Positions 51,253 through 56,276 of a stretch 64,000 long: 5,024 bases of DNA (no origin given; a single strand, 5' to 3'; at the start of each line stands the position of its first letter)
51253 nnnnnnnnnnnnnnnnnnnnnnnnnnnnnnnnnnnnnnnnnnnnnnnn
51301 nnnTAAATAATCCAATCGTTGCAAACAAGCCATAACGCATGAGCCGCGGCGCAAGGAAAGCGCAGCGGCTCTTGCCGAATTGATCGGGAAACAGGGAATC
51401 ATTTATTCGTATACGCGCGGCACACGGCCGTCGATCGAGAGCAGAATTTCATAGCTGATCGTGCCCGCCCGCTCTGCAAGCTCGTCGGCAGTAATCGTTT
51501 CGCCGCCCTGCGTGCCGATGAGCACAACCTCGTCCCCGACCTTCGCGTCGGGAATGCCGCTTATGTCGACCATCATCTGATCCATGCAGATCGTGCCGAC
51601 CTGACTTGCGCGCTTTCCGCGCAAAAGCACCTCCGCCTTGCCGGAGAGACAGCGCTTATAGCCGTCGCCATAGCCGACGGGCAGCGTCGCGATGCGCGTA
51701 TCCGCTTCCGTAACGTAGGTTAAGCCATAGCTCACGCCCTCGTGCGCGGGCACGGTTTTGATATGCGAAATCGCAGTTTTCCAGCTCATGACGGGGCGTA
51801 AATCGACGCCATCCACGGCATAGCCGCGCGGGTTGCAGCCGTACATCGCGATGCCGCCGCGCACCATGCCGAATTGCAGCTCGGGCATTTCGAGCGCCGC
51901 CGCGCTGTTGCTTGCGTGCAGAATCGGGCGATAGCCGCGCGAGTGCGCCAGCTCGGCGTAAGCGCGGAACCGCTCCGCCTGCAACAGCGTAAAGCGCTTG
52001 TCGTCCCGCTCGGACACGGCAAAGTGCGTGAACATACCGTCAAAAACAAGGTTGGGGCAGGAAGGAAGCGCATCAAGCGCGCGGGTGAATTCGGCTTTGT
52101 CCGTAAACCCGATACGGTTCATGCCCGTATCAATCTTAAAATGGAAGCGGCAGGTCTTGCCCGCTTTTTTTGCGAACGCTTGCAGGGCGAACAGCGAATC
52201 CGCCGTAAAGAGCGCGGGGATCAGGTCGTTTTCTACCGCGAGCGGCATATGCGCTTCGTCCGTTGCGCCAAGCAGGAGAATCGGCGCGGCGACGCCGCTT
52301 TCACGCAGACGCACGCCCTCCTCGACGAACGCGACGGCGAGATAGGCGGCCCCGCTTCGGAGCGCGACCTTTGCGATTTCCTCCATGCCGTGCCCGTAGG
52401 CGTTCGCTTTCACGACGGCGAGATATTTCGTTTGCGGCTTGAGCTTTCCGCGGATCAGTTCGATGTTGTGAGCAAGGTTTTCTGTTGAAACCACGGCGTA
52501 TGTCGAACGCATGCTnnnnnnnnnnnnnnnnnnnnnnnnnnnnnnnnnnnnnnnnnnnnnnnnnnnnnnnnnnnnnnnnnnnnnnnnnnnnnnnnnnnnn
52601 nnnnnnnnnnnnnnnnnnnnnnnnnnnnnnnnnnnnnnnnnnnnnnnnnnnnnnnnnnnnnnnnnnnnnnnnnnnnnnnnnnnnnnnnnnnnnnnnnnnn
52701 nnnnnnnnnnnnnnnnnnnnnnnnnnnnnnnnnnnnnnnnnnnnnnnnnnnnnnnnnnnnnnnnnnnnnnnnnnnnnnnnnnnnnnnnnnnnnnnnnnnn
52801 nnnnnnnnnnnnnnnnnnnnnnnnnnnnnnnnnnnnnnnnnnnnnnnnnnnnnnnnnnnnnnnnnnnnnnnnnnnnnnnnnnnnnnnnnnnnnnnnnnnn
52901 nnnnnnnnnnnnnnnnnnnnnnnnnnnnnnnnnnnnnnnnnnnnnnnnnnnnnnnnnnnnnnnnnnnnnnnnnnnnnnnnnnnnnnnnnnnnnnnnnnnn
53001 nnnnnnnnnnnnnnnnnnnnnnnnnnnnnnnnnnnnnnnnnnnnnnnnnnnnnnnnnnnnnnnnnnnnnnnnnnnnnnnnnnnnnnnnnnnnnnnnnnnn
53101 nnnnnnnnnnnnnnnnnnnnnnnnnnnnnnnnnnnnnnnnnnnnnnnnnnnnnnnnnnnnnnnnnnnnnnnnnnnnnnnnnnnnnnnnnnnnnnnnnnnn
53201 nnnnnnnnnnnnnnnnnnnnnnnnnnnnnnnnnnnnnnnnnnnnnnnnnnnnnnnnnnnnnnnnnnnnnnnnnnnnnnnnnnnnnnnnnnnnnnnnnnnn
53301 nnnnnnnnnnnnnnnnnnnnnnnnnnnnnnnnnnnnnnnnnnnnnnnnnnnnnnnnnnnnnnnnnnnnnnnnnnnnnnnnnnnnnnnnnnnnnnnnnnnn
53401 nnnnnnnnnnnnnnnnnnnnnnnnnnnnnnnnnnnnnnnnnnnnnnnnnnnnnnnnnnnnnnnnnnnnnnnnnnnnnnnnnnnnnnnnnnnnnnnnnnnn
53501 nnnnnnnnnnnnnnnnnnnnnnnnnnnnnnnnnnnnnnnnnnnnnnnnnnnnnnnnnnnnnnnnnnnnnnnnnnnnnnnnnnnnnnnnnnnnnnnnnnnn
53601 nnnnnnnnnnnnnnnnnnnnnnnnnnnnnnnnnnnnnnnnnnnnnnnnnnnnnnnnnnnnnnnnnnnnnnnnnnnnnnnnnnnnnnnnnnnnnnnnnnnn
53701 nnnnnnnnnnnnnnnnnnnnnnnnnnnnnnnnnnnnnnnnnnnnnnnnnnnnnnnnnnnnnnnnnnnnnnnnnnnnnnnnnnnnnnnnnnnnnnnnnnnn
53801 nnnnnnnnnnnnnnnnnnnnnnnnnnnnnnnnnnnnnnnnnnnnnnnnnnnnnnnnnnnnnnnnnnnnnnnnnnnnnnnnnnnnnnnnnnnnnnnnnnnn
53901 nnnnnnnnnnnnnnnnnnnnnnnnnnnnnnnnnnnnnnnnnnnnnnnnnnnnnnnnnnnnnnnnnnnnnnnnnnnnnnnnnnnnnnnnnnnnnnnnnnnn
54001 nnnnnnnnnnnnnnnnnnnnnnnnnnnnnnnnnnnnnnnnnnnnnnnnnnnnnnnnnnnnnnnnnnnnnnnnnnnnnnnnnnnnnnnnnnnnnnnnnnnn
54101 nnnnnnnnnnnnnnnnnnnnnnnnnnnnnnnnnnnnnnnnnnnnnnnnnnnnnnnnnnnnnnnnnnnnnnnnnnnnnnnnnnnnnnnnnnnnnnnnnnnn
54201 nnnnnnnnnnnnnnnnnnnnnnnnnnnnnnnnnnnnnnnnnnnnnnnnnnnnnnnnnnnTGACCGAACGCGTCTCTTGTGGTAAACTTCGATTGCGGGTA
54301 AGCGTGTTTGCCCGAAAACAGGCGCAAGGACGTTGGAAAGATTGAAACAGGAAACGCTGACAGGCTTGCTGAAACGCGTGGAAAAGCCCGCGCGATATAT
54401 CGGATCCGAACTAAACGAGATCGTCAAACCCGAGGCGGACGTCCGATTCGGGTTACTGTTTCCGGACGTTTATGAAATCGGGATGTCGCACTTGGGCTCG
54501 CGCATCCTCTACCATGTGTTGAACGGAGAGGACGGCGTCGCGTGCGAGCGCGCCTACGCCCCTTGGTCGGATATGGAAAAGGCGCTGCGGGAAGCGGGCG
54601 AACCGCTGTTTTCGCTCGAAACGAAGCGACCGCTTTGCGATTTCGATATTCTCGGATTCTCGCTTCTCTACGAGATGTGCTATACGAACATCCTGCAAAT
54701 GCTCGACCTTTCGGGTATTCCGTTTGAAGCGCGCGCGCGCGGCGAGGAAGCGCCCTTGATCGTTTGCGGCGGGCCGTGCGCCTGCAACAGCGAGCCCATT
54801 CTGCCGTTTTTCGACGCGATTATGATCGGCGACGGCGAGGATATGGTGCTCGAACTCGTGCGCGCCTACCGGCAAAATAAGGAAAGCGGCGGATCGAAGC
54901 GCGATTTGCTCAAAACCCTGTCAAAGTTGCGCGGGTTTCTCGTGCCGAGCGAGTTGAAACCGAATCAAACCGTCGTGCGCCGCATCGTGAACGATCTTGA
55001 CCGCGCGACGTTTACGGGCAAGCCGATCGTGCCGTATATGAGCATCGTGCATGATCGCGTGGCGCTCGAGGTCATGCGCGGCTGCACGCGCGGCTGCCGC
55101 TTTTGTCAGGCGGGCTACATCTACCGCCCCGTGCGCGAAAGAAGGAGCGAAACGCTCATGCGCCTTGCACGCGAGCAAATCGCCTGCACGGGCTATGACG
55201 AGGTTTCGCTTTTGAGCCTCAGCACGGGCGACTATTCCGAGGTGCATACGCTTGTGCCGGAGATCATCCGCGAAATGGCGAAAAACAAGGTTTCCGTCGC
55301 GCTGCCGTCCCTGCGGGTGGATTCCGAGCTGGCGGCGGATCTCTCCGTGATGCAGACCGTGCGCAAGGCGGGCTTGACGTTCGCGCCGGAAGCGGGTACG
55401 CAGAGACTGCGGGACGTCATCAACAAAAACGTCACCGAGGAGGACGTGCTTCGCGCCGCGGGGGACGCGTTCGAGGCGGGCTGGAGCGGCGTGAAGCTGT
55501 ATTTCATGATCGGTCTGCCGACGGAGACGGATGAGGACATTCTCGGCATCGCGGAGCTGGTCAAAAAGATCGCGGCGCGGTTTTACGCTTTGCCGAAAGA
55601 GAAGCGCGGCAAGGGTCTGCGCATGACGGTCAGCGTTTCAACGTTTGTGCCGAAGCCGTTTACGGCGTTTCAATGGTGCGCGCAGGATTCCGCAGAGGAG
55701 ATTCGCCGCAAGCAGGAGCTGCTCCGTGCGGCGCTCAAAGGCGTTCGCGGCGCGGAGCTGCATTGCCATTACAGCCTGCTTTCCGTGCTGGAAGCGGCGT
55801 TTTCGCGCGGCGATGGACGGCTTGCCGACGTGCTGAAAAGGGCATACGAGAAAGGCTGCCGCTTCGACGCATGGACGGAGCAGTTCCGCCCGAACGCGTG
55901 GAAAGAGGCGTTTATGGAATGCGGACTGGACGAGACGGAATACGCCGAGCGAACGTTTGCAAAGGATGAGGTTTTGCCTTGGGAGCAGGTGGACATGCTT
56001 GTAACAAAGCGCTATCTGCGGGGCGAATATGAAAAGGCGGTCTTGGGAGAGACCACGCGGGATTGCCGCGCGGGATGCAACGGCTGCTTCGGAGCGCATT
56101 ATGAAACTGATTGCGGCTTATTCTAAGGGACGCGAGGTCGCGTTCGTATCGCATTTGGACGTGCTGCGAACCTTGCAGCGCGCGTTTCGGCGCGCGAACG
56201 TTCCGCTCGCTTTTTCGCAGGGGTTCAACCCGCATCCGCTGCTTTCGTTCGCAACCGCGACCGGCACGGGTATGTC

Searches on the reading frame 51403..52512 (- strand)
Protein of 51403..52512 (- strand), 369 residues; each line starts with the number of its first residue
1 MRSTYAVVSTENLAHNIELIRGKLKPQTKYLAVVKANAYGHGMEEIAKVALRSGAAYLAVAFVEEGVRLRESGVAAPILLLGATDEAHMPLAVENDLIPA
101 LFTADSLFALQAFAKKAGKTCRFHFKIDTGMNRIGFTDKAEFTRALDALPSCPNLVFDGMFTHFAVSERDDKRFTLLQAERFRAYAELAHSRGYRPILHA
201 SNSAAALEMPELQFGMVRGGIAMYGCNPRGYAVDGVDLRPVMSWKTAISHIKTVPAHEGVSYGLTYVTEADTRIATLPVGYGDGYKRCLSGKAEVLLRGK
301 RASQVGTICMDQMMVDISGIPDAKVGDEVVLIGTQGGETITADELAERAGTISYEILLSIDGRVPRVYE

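Call 51: search_protein_families(library=pfam, max_evalue=0.00001, proteins=[window:51403-52512:-])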
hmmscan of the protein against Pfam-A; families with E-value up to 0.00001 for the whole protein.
window:51403-52512:- (369 aa): 2 families
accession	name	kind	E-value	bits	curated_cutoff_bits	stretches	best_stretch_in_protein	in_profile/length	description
PF01168.26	Ala_racemase_N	-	2.6e-65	220.6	24.1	1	8-228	1-220/220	Alanine racemase, N-terminal domain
PF00842.27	Ala_racemase_C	-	4.1e-51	172.3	25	1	241-368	1-127/127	Alanine racemase, C-terminal domain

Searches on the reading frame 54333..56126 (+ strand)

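Call 51: search_protein_families(library=pfam, max_evalue=0.00001, proteins=[window:54333-56126:+])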
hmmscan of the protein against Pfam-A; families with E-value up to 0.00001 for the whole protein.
window:54333-56126:+ (597 aa): 2 families
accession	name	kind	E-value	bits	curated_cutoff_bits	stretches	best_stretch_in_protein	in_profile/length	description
PF19864.5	Radical_SAM_N2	-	1.3e-60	203.7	29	1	55-205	1-151/151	Radical SAM proteins, N-terminal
PF04055.27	Radical_SAM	-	2.2e-19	70.6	29.5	1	246-410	2-166/166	Radical SAM superfamily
